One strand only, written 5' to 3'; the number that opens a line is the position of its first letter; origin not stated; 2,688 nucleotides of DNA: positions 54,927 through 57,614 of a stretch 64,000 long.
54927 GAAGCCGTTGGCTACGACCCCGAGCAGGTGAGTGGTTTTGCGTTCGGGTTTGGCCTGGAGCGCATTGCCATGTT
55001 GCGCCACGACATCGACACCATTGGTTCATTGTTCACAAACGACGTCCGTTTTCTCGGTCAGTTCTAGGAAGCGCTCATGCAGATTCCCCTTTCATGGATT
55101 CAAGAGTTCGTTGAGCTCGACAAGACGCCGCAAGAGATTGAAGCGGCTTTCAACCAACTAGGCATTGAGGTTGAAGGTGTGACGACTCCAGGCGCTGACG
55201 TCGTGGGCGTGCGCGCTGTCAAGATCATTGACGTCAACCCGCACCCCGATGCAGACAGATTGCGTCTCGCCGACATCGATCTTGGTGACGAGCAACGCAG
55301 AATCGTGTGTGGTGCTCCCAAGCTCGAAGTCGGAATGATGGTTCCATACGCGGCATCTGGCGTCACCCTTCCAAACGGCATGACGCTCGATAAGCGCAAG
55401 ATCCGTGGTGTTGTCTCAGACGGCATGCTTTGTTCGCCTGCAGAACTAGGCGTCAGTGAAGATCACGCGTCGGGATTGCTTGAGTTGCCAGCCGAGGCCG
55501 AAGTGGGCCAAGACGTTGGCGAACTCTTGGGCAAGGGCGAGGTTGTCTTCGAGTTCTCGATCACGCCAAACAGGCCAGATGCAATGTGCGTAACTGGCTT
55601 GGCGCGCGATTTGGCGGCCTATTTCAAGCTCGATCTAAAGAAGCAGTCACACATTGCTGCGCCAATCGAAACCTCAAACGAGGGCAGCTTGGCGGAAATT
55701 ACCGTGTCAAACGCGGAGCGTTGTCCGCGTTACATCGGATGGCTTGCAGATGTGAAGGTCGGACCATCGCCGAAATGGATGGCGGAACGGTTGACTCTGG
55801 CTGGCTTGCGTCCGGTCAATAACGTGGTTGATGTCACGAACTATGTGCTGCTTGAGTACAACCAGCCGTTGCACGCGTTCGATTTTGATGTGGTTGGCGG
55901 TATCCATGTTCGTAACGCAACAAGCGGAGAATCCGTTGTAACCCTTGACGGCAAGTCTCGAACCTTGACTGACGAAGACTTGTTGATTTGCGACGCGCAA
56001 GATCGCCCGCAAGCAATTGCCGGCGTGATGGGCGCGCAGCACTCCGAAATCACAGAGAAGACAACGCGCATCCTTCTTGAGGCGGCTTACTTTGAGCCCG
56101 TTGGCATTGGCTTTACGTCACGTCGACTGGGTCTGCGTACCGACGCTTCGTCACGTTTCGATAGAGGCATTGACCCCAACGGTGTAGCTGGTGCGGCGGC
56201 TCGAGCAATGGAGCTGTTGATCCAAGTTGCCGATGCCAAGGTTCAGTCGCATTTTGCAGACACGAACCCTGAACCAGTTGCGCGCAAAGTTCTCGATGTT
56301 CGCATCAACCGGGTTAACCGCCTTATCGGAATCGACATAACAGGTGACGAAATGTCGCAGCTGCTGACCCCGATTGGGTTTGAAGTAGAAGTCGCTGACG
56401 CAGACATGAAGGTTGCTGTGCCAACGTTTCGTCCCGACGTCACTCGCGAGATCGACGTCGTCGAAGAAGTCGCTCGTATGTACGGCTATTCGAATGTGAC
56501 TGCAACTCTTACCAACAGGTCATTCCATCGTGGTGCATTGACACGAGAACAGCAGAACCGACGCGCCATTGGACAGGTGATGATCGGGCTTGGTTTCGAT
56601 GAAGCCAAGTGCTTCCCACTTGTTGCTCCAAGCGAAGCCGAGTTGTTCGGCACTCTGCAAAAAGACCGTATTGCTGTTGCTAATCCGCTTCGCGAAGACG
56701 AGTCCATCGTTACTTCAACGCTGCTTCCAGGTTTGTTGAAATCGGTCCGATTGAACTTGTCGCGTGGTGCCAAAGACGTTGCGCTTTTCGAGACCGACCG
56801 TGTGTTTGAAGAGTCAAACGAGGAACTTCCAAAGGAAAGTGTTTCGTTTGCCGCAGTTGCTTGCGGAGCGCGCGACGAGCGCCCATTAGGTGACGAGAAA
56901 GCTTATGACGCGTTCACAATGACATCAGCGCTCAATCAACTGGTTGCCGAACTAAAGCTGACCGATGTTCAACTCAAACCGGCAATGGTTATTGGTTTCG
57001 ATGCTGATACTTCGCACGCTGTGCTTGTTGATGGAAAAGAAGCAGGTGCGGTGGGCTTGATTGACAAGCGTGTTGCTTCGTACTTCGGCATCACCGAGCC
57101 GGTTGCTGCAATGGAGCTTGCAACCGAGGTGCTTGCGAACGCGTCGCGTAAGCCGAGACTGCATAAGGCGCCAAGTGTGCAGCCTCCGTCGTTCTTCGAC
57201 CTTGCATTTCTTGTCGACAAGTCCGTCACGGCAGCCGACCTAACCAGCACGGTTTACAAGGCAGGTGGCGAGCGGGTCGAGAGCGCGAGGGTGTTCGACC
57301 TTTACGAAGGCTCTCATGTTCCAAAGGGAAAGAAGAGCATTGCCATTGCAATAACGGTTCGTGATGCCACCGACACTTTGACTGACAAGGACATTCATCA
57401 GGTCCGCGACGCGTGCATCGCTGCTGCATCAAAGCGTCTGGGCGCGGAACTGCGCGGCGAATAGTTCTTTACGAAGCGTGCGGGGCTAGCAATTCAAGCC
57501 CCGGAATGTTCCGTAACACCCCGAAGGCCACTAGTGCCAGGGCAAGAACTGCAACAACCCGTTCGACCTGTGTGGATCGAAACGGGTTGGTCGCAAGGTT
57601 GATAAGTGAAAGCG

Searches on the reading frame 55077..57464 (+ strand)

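Call 70: search_protein_families(library=pfam, proteins=[window:55077-57464:+], max_evalue=0.00001)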
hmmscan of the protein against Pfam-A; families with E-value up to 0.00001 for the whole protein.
window:55077-57464:+ (795 aa): 5 families
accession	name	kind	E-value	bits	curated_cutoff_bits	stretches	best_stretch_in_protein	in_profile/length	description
PF03483.22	B3_4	-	1.3e-61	207.7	29.3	1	216-385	2-173/174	B3/4 domain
PF17759.6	tRNA_synthFbeta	-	7.8e-43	146.9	22.4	1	476-681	3-212/214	Phenylalanyl tRNA synthetase beta chain CLM domain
PF03484.21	B5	-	7.3e-26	90.6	28.6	1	407-471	2-67/67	tRNA synthetase B5 domain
PF03147.19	FDX-ACB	-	1.7e-25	89.7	31.1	1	700-793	1-94/94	Ferredoxin-fold anticodon binding domain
PF01588.26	tRNA_bind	-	9.8e-19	67.7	27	1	46-145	2-95/96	Putative tRNA binding domain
